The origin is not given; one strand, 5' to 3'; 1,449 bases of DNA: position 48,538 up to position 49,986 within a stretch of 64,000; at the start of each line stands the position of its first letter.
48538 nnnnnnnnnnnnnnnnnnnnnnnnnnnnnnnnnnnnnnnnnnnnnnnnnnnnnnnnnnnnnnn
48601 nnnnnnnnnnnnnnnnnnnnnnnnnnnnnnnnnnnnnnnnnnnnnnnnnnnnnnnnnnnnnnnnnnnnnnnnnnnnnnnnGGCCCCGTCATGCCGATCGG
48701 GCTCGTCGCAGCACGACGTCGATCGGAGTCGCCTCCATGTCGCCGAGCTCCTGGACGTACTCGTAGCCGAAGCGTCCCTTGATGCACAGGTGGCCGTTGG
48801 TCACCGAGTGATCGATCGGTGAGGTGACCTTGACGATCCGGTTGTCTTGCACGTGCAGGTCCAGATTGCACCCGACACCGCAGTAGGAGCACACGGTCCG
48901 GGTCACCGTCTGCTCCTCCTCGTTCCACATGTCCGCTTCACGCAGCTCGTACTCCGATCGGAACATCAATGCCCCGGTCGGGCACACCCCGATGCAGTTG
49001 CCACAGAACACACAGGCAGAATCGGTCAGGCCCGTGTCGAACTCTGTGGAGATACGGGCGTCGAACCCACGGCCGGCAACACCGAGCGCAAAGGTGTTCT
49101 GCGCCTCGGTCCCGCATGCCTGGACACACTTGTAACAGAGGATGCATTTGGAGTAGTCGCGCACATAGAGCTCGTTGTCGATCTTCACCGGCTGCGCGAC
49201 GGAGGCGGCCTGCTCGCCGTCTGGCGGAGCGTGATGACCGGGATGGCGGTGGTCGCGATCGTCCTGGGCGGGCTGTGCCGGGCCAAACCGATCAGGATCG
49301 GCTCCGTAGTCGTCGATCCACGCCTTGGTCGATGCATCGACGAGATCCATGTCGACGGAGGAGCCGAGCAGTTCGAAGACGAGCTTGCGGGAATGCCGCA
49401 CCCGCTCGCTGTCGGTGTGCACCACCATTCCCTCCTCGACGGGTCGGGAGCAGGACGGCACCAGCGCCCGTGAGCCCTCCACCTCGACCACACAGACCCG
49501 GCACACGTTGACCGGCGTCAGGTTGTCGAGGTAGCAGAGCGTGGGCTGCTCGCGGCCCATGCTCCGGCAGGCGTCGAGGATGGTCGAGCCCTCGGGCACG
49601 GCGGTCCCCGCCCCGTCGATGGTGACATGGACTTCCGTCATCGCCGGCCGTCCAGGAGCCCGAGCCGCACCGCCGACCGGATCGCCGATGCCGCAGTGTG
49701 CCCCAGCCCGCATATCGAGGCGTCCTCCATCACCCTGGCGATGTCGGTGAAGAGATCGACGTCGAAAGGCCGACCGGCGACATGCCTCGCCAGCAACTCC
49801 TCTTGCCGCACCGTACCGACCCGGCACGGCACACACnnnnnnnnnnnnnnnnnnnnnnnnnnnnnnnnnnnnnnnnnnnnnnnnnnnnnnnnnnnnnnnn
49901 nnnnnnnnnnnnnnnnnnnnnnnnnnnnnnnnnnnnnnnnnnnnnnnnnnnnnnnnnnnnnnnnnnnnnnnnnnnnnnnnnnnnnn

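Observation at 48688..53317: Split and order-permuted formate dehydrogenase alpha subunit within an fhs-fdh operon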

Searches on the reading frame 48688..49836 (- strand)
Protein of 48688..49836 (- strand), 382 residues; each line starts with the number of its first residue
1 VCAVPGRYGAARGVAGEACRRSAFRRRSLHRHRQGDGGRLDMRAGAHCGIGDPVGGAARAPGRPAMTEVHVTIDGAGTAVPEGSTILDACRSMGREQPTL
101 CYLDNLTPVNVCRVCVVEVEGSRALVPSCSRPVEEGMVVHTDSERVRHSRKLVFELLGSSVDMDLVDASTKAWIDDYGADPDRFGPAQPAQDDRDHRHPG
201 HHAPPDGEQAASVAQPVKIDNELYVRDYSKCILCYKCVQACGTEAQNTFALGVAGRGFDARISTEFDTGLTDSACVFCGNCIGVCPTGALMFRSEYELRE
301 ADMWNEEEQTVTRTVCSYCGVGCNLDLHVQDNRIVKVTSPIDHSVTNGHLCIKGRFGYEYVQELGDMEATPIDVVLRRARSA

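Call 8: search_protein_families(library=pfam, proteins=[window:48688-49836:-])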
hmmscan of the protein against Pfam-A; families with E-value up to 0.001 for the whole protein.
window:48688-49836:- (382 aa): 10 families
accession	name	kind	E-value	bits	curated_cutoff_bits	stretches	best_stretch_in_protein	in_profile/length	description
PF04879.21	Molybdop_Fe4S4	-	3.8e-21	75.3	22.7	1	310-362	2-54/55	Molybdopterin oxidoreductase Fe4S4 domain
PF13510.11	Fer2_4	-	2.9e-20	72.5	22.8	1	67-143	2-81/82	2Fe-2S iron-sulfur cluster binding domain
PF22117.2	Fer4_Nqo3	-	1.8e-09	38.1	27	1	227-290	7-66/67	NADH-quinone oxidoreductase subunit 3, ferredoxin-like domain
PF00037.32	Fer4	-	1.1e-08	35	21.1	2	273-290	6-23/24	4Fe-4S binding domain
PF12838.12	Fer4_7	-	3.3e-08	34.3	27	1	230-289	1-52/52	4Fe-4S dicluster domain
PF13237.11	Fer4_10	-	1.5e-07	31.7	25.5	0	272-323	6-48/53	4Fe-4S dicluster domain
PF13187.11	Fer4_9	-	8.9e-07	29.3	27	1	230-289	1-51/52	4Fe-4S dicluster domain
PF13484.11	Fer4_16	-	1.4e-05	26.2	30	0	275-307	2-33/66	4Fe-4S double cluster binding domain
PF12837.12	Fer4_6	-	0.00028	21.1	25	0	226-243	4-21/24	4Fe-4S binding domain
PF14697.11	Fer4_21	-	0.00076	20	35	1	228-288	5-55/59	4Fe-4S dicluster domain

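Call 10: find_encoding_contigs(protein=window:48688-49641:-, flank=10000, max_places=10)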
Protein window:48688-49641:- (317 aa): no gene with exactly this product is on record in the collection.

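Call 12: find_homologous_proteins(query=window:48688-49641:-)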
Query window:48688-49641:- (317 aa): 8000 proteins with E <= 0.001 among 8000 candidates; the best 120 are listed.
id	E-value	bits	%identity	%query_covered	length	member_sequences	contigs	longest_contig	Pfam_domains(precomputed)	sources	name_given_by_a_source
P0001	3.3e-217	738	100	100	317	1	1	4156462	PF13510.12,PF00037.33,PF12838.13,PF22117.3,PF13237.12,PF13187.12,PF04879.22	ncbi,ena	-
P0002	1.3e-178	611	-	-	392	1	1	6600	PF13510.12,PF00037.33,PF13484.12,PF12838.13,PF22117.3,PF13237.12,PF13187.12,PF04879.22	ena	-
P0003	3.8e-178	610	82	100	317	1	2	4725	PF13510.12,PF00037.33,PF12838.13,PF22117.3,PF13237.12,PF13187.12,PF04879.22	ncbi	-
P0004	7.1e-176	602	81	100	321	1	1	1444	PF13510.12,PF12837.13,PF00037.33,PF13484.12,PF12838.13,PF22117.3,PF13237.12,PF13187.12,PF04879.22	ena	-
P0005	5.1e-171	586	79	99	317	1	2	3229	PF13510.12,PF00037.33,PF12838.13,PF22117.3,PF13237.12,PF13187.12,PF04879.22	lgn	-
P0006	2.1e-170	584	77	99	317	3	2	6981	PF13510.12,PF00037.33,PF12838.13,PF22117.3,PF13237.12,PF13187.12,PF04879.22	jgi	-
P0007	2.1e-170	584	80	99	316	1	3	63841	PF13510.12,PF00037.33,PF12838.13,PF22117.3,PF13237.12,PF13187.12,PF04879.22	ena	-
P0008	6.8e-169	579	78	100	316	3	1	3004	PF13510.12,PF00037.33,PF12838.13,PF22117.3,PF13237.12,PF13187.12,PF04879.22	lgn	-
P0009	1.4e-168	578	76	100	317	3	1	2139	PF13510.12,PF00037.33,PF12838.13,PF22117.3,PF13237.12,PF13187.12,PF04879.22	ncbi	-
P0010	1.9e-168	578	78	99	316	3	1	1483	PF13510.12,PF00037.33,PF12838.13,PF22117.3,PF13237.12,PF13187.12,PF04879.22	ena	-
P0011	2.3e-168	577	76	100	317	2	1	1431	PF13510.12,PF00037.33,PF12838.13,PF22117.3,PF13237.12,PF13187.12,PF04879.22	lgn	-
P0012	6.1e-168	576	77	99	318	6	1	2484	PF13510.12,PF00037.33,PF12838.13,PF22117.3,PF13237.12,PF13187.12,PF04879.22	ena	-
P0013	8.5e-168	576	78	99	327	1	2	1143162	PF13510.12,PF00037.33,PF12838.13,PF22117.3,PF13237.12,PF13187.12,PF04879.22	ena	-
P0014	1.1e-167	575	76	100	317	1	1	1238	PF13510.12,PF00037.33,PF12838.13,PF22117.3,PF13237.12,PF13187.12,PF04879.22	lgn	-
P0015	2.1e-167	574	77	99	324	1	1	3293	PF13510.12,PF00037.33,PF12838.13,PF22117.3,PF13237.12,PF13187.12,PF04879.22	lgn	-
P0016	2.2e-167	574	77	100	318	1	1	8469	PF13510.12,PF00037.33,PF13484.12,PF12838.13,PF22117.3,PF13237.12,PF13187.12,PF04879.22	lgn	-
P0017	2.3e-167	574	78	99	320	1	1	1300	PF13510.12,PF00037.33,PF12838.13,PF22117.3,PF13237.12,PF13187.12,PF04879.22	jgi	jgi:NADP-reducing hydrogenase subunit HndD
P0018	2.9e-167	574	77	99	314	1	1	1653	PF13510.12,PF00037.33,PF12838.13,PF22117.3,PF13237.12,PF13187.12,PF04879.22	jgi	jgi:predicted molibdopterin-dependent oxidoreductase YjgC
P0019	6.8e-167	573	77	99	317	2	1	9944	PF13510.12,PF00037.33,PF12838.13,PF22117.3,PF13237.12,PF13187.12,PF04879.22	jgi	jgi:NADP-reducing hydrogenase subunit HndD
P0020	7.9e-167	572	76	99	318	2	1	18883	PF13510.12,PF00037.33,PF12838.13,PF22117.3,PF13237.12,PF13187.12,PF04879.22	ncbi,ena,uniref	ncbi:2Fe-2S iron-sulfur cluster-binding protein [Candidatus Poriferisocius sp.]|uniref:2Fe-2S iron-s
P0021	8.1e-167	572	77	99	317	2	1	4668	PF13510.12,PF00037.33,PF12838.13,PF22117.3,PF13237.12,PF13187.12,PF04879.22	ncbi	-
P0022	9.0e-167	572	76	100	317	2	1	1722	PF13510.12,PF00037.33,PF12838.13,PF22117.3,PF13237.12,PF13187.12,PF04879.22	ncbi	-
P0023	9.0e-167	572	77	100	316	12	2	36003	PF13510.12,PF00037.33,PF12838.13,PF22117.3,PF13237.12,PF13187.12,PF04879.22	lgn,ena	-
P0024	1.0e-166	572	77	99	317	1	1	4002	PF13510.12,PF00037.33,PF12838.13,PF22117.3,PF13237.12,PF13187.12,PF04879.22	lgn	-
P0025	1.0e-166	572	78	99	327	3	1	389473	PF13510.12,PF00037.33,PF12838.13,PF22117.3,PF13237.12,PF13187.12,PF04879.22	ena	-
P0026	1.2e-166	572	78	99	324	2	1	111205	PF13510.12,PF00037.33,PF12838.13,PF22117.3,PF13237.12,PF13187.12,PF04879.22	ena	-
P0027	2.2e-166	571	79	98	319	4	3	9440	PF13510.12,PF00037.33,PF12838.13,PF22117.3,PF13237.12,PF13187.12,PF04879.22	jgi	jgi:predicted molibdopterin-dependent oxidoreductase YjgC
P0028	4.4e-166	570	78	98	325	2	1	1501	PF13510.12,PF00037.33,PF12838.13,PF22117.3,PF13237.12,PF13187.12,PF04879.22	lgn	-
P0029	4.8e-166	570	77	98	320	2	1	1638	PF13510.12,PF00037.33,PF13484.12,PF12838.13,PF22117.3,PF13237.12,PF13187.12,PF04879.22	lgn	-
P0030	7.5e-166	569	78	99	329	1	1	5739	PF13510.12,PF00037.33,PF12838.13,PF22117.3,PF13237.12,PF13187.12,PF04879.22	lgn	-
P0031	7.8e-166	569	76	100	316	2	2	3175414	PF13510.12,PF00037.33,PF12838.13,PF22117.3,PF13237.12,PF13187.12,PF04879.22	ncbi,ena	-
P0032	9.0e-166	569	76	100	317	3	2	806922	PF13510.12,PF00037.33,PF12838.13,PF22117.3,PF13237.12,PF13187.12,PF04879.22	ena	-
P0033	9.9e-166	569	75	100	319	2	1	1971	PF13510.12,PF00037.33,PF12838.13,PF22117.3,PF13237.12,PF13187.12,PF04879.22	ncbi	-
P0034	1.1e-165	569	77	99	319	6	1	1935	PF13510.12,PF00037.33,PF13484.12,PF12838.13,PF22117.3,PF13237.12,PF13187.12,PF04879.22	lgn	-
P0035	1.2e-165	569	77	99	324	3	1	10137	PF13510.12,PF00037.33,PF12838.13,PF22117.3,PF13237.12,PF13187.12,PF04879.22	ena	-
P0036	1.3e-165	568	77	99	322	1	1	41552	PF13510.12,PF00037.33,PF12838.13,PF22117.3,PF13237.12,PF13187.12,PF04879.22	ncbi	-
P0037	1.3e-165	568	77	98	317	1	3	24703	PF13510.12,PF00037.33,PF12838.13,PF22117.3,PF13237.12,PF13187.12,PF04879.22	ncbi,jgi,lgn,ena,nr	ncbi:MAG: 2Fe-2S iron-sulfur cluster-binding protein [Acidimicrobiia bacterium]|nr:2Fe-2S iron-sulfu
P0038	1.6e-165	568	76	100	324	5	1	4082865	PF13510.12,PF00037.33,PF12838.13,PF22117.3,PF13237.12,PF13187.12,PF04879.22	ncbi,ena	-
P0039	1.6e-165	568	76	99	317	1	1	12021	PF13510.12,PF00037.33,PF12838.13,PF22117.3,PF13237.12,PF13187.12,PF04879.22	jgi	-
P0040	2.0e-165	568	76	99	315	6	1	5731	PF13510.12,PF00037.33,PF12838.13,PF22117.3,PF13237.12,PF13187.12,PF04879.22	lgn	-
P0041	2.1e-165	568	77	100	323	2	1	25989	PF13510.12,PF00037.33,PF12838.13,PF22117.3,PF13237.12,PF13187.12,PF04879.22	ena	-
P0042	2.1e-165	568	77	100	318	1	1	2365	PF13510.12,PF00037.33,PF12838.13,PF22117.3,PF13237.12,PF13187.12,PF04879.22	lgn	-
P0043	2.3e-165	568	76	100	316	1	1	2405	PF13510.12,PF00037.33,PF12838.13,PF22117.3,PF13237.12,PF13187.12,PF04879.22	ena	-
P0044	2.9e-165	567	77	98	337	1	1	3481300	PF13510.12,PF00037.33,PF12838.13,PF22117.3,PF13237.12,PF13187.12,PF04879.22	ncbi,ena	-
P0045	5.2e-165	566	76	98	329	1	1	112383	PF13510.12,PF00037.33,PF13484.12,PF12838.13,PF22117.3,PF13237.12,PF13187.12,PF04879.22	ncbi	-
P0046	6.1e-165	566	77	99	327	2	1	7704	PF13510.12,PF00037.33,PF12838.13,PF22117.3,PF13237.12,PF13187.12,PF04879.22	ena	-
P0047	6.9e-165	566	77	100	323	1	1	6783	PF13510.12,PF00037.33,PF12838.13,PF22117.3,PF13237.12,PF13187.12,PF04879.22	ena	-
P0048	9.2e-165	566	77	99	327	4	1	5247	PF13510.12,PF00037.33,PF12838.13,PF22117.3,PF13237.12,PF13187.12,PF04879.22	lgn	-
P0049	1.7e-164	565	74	100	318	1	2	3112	PF13510.12,PF00037.33,PF12838.13,PF22117.3,PF13237.12,PF13187.12,PF04879.22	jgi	jgi:NADP-reducing hydrogenase subunit HndD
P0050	1.9e-164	565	75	100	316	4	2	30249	PF13510.12,PF00037.33,PF12838.13,PF22117.3,PF13237.12,PF13187.12,PF04879.22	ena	-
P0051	2.4e-164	564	75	100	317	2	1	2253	PF13510.12,PF00037.33,PF12838.13,PF22117.3,PF13237.12,PF13187.12,PF04879.22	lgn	-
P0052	2.8e-164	564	77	98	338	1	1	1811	PF13510.12,PF00037.33,PF13484.12,PF12838.13,PF22117.3,PF13237.12,PF13187.12,PF04879.22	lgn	-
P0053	4.1e-164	563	76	100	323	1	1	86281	PF13510.12,PF00037.33,PF12838.13,PF22117.3,PF13237.12,PF13187.12,PF04879.22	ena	-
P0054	7.6e-164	563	75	100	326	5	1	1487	PF13510.12,PF00037.33,PF12838.13,PF22117.3,PF13237.12,PF13187.12,PF04879.22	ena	-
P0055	9.0e-164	562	76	98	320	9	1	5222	PF13510.12,PF00037.33,PF12838.13,PF22117.3,PF13237.12,PF13187.12,PF04879.22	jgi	jgi:NADP-reducing hydrogenase subunit HndD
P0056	1.0e-163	562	75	99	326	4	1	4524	PF13510.12,PF00037.33,PF12838.13,PF22117.3,PF13237.12,PF13187.12,PF04879.22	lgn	-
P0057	1.0e-163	562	76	100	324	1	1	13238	PF13510.12,PF00037.33,PF12838.13,PF22117.3,PF13237.12,PF13187.12,PF04879.22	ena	-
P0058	1.0e-163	562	77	100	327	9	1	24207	PF13510.12,PF00037.33,PF12838.13,PF22117.3,PF13237.12,PF13187.12,PF04879.22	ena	-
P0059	1.1e-163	562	76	100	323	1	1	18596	PF13510.12,PF00037.33,PF12838.13,PF22117.3,PF13237.12,PF13187.12,PF04879.22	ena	-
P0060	1.2e-163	562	76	99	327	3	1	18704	PF13510.12,PF00037.33,PF12838.13,PF22117.3,PF13237.12,PF13187.12,PF04879.22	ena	-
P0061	1.2e-163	562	76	100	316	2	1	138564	PF13510.12,PF00037.33,PF12838.13,PF22117.3,PF13237.12,PF13187.12,PF04879.22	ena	-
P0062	1.3e-163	562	76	100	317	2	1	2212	PF13510.12,PF00037.33,PF12838.13,PF22117.3,PF13237.12,PF13187.12,PF04879.22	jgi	jgi:NADP-reducing hydrogenase subunit HndD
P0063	1.4e-163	562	76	100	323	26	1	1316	PF13510.12,PF00037.33,PF12838.13,PF22117.3,PF13237.12,PF13187.12,PF04879.22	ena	-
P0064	1.5e-163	562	75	100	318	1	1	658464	PF13510.12,PF00037.33,PF12838.13,PF22117.3,PF13237.12,PF13187.12,PF04879.22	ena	-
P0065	2.1e-163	561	75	100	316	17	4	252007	PF13510.12,PF00037.33,PF12838.13,PF22117.3,PF13237.12,PF13187.12,PF04879.22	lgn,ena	-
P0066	2.3e-163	561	76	100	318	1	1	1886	PF13510.12,PF00037.33,PF12838.13,PF22117.3,PF13237.12,PF13187.12,PF04879.22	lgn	-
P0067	2.6e-163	561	75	100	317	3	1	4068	PF13510.12,PF00037.33,PF12838.13,PF22117.3,PF13237.12,PF13187.12,PF04879.22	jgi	jgi:NADP-reducing hydrogenase subunit HndD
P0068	2.7e-163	561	76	99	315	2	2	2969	PF13510.12,PF00037.33,PF12838.13,PF22117.3,PF13237.12,PF13187.12,PF04879.22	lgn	-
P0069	3.3e-163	561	77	99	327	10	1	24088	PF13510.12,PF00037.33,PF12838.13,PF22117.3,PF13237.12,PF13187.12,PF04879.22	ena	-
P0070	3.4e-163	561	76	99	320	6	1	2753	PF13510.12,PF00037.33,PF12838.13,PF22117.3,PF13237.12,PF13187.12,PF04879.22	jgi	jgi:predicted molibdopterin-dependent oxidoreductase YjgC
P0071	3.6e-163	560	77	99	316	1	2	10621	PF13510.12,PF00037.33,PF12838.13,PF22117.3,PF13237.12,PF13187.12,PF04879.22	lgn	-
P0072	3.6e-163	560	76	100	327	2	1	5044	PF13510.12,PF00037.33,PF12838.13,PF22117.3,PF13237.12,PF13187.12,PF04879.22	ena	-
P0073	3.7e-163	560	77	98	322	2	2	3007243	PF13510.12,PF12837.13,PF00037.33,PF12838.13,PF22117.3,PF13237.12,PF13187.12,PF04879.22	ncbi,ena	-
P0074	4.1e-163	560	77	99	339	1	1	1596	PF13510.12,PF00037.33,PF12838.13,PF22117.3,PF13237.12,PF13187.12,PF04879.22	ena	-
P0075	4.3e-163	560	77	99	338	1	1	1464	PF13510.12,PF00037.33,PF12838.13,PF22117.3,PF13237.12,PF13187.12,PF04879.22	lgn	-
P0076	5.2e-163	560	76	99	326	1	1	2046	PF13510.12,PF00037.33,PF13484.12,PF12838.13,PF22117.3,PF13237.12,PF13187.12,PF04879.22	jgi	jgi:NADP-reducing hydrogenase subunit HndD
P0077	6.2e-163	560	75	100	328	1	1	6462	PF13510.12,PF00037.33,PF12838.13,PF22117.3,PF13237.12,PF13187.12,PF04879.22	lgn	-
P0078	6.8e-163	560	76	99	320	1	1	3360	PF13510.12,PF00037.33,PF12838.13,PF22117.3,PF13237.12,PF13187.12,PF04879.22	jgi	-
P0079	8.0e-163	559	76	98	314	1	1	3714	PF13510.12,PF00037.33,PF12838.13,PF22117.3,PF13237.12,PF13187.12,PF04879.22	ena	-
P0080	1.0e-162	559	75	98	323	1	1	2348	PF13510.12,PF00037.33,PF12838.13,PF22117.3,PF13237.12,PF13187.12,PF04879.22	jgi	jgi:predicted molibdopterin-dependent oxidoreductase YjgC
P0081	1.2e-162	559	75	99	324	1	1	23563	PF13510.12,PF00037.33,PF12838.13,PF22117.3,PF13237.12,PF13187.12,PF04879.22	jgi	jgi:NADP-reducing hydrogenase subunit HndD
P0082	1.3e-162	559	74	99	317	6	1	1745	PF13510.12,PF00037.33,PF12838.13,PF22117.3,PF13237.12,PF13187.12,PF04879.22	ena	-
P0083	1.4e-162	558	74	99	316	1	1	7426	PF13510.12,PF00037.33,PF12838.13,PF22117.3,PF13237.12,PF13187.12,PF04879.22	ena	-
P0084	2.2e-162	558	76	98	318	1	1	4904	PF13510.12,PF00037.33,PF12838.13,PF22117.3,PF13237.12,PF13187.12,PF04879.22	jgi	-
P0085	2.2e-162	558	76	98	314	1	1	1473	PF13510.12,PF00037.33,PF12838.13,PF22117.3,PF13237.12,PF13187.12,PF04879.22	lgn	-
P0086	2.2e-162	558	74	100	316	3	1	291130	PF13510.12,PF00037.33,PF12838.13,PF22117.3,PF13237.12,PF13187.12,PF04879.22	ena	-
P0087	2.7e-162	558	74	100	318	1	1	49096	PF13510.12,PF00037.33,PF12838.13,PF22117.3,PF13237.12,PF13187.12,PF04879.22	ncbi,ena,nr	ncbi:MAG TPA: 2Fe-2S iron-sulfur cluster-binding protein [Acidimicrobiia bacterium]|nr:2Fe-2S iron-s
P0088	3.3e-162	557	76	99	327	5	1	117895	PF13510.12,PF00037.33,PF12838.13,PF22117.3,PF13237.12,PF13187.12,PF04879.22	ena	-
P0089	3.4e-162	557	75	99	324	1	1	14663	PF13510.12,PF00037.33,PF12838.13,PF22117.3,PF13237.12,PF13187.12,PF04879.22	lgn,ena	-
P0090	3.9e-162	557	76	100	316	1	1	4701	PF13510.12,PF00037.33,PF12838.13,PF22117.3,PF13237.12,PF13187.12,PF04879.22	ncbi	ncbi:MAG TPA: 2Fe-2S iron-sulfur cluster-binding protein [Acidimicrobiia bacterium]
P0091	4.0e-162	557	75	99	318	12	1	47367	PF13510.12,PF00037.33,PF12838.13,PF22117.3,PF13237.12,PF13187.12,PF04879.22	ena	-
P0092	5.8e-162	556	75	100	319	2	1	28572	PF13510.12,PF00037.33,PF12838.13,PF22117.3,PF13237.12,PF13187.12,PF04879.22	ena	-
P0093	9.2e-162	556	75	99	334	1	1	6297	PF13510.12,PF00037.33,PF12838.13,PF22117.3,PF13237.12,PF13187.12,PF04879.22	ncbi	ncbi:MAG: 2Fe-2S iron-sulfur cluster-binding protein [Acidimicrobiia bacterium]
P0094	9.7e-162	556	74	100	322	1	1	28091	PF13510.12,PF00037.33,PF12838.13,PF22117.3,PF13237.12,PF13187.12,PF04879.22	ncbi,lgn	-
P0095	1.2e-161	555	75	99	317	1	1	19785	PF13510.12,PF00037.33,PF12838.13,PF22117.3,PF13237.12,PF13187.12,PF04879.22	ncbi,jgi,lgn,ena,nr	ncbi:MAG: 2Fe-2S iron-sulfur cluster-binding protein [Acidimicrobiia bacterium]|nr:2Fe-2S iron-sulfu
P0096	1.4e-161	555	75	98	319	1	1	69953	PF13510.12,PF00037.33,PF12838.13,PF22117.3,PF13237.12,PF13187.12,PF04879.22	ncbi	-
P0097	1.7e-161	555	75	100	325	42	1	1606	PF13510.12,PF00037.33,PF12838.13,PF22117.3,PF13237.12,PF13187.12,PF04879.22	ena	-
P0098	1.8e-161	555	76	100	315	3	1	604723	PF13510.12,PF00037.33,PF12838.13,PF22117.3,PF13237.12,PF13187.12,PF04879.22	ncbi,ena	-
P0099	1.9e-161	555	75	99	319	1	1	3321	PF13510.12,PF00037.33,PF13484.12,PF12838.13,PF22117.3,PF13237.12,PF13187.12,PF04879.22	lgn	-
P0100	1.9e-161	555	75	100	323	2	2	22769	PF13510.12,PF00037.33,PF12838.13,PF22117.3,PF13237.12,PF13187.12,PF04879.22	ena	-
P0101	2.0e-161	555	74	100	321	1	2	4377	PF13510.12,PF00037.33,PF12838.13,PF22117.3,PF13237.12,PF13187.12,PF04879.22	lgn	-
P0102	2.1e-161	555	75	99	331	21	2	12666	PF13510.12,PF00037.33,PF12838.13,PF22117.3,PF13237.12,PF13187.12,PF04879.22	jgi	jgi:NADP-reducing hydrogenase subunit HndD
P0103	2.2e-161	555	75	99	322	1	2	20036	PF13510.12,PF00037.33,PF12838.13,PF22117.3,PF13237.12,PF04879.22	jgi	-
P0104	2.3e-161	554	74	100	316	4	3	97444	PF13510.12,PF00037.33,PF12838.13,PF22117.3,PF13237.12,PF13187.12,PF04879.22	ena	-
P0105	2.8e-161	554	75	98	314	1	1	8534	PF13510.12,PF00037.33,PF12838.13,PF22117.3,PF13237.12,PF13187.12,PF04879.22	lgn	-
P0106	3.1e-161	554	74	100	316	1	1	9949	PF14697.12,PF13510.12,PF00037.33,PF12838.13,PF22117.3,PF13237.12,PF04879.22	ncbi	ncbi:MAG: 2Fe-2S iron-sulfur cluster-binding protein [Acidimicrobiia bacterium]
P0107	3.3e-161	554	76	98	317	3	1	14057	PF13510.12,PF00037.33,PF12838.13,PF22117.3,PF13237.12,PF13187.12,PF04879.22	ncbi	ncbi:MAG: 2Fe-2S iron-sulfur cluster-binding protein [Acidimicrobiia bacterium]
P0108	3.4e-161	554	75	99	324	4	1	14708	PF13510.12,PF00037.33,PF12838.13,PF22117.3,PF13237.12,PF13187.12,PF04879.22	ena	-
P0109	4.3e-161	554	75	100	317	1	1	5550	PF13510.12,PF00037.33,PF12838.13,PF22117.3,PF13237.12,PF13187.12,PF04879.22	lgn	-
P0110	4.4e-161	554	76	99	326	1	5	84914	PF13510.12,PF00037.33,PF12838.13,PF22117.3,PF13237.12,PF13187.12,PF04879.22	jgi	jgi:NADP-reducing hydrogenase subunit HndD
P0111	4.5e-161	554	75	98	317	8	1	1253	PF13510.12,PF00037.33,PF12838.13,PF22117.3,PF13237.12,PF13187.12,PF04879.22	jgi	jgi:predicted molibdopterin-dependent oxidoreductase YjgC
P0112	4.7e-161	553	76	99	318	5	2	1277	PF13510.12,PF00037.33,PF12838.13,PF22117.3,PF13237.12,PF13187.12,PF04879.22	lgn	-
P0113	5.4e-161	553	76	100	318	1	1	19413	PF13510.12,PF00037.33,PF12838.13,PF22117.3,PF13237.12,PF13187.12,PF04879.22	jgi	jgi:predicted molibdopterin-dependent oxidoreductase YjgC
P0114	5.7e-161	553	75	98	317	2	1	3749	PF13510.12,PF00037.33,PF12838.13,PF22117.3,PF13237.12,PF13187.12,PF04879.22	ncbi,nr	ncbi:MAG: 2Fe-2S iron-sulfur cluster-binding protein [Acidimicrobiia bacterium]|nr:2Fe-2S iron-sulfu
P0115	5.9e-161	553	74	100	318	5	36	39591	PF13510.12,PF00037.33,PF12838.13,PF22117.3,PF13237.12,PF13187.12,PF04879.22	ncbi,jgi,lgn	ncbi:MAG TPA: 2Fe-2S iron-sulfur cluster-binding protein [Acidimicrobiia bacterium]|jgi:predicted mo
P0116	6.3e-161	553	75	98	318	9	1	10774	PF13510.12,PF00037.33,PF12838.13,PF22117.3,PF13237.12,PF13187.12,PF04879.22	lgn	-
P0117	6.3e-161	553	77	99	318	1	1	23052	PF13510.12,PF00037.33,PF12838.13,PF22117.3,PF13237.12,PF13187.12,PF04879.22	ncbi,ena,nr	ncbi:MAG TPA: 2Fe-2S iron-sulfur cluster-binding protein [Acidimicrobiia bacterium]|nr:2Fe-2S iron-s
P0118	6.5e-161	553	77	98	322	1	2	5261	PF13510.12,PF00037.33,PF12838.13,PF22117.3,PF13237.12,PF13187.12,PF04879.22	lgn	-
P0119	6.9e-161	553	75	98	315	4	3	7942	PF13510.12,PF00037.33,PF12838.13,PF22117.3,PF13237.12,PF13187.12,PF04879.22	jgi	jgi:predicted molibdopterin-dependent oxidoreductase YjgC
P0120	7.3e-161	553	75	98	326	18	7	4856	PF13510.12,PF00037.33,PF12838.13,PF22117.3,PF13237.12,PF13187.12,PF04879.22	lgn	-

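Call 14: find_encoding_contigs(protein=P0001, flank=10000, max_places=3)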
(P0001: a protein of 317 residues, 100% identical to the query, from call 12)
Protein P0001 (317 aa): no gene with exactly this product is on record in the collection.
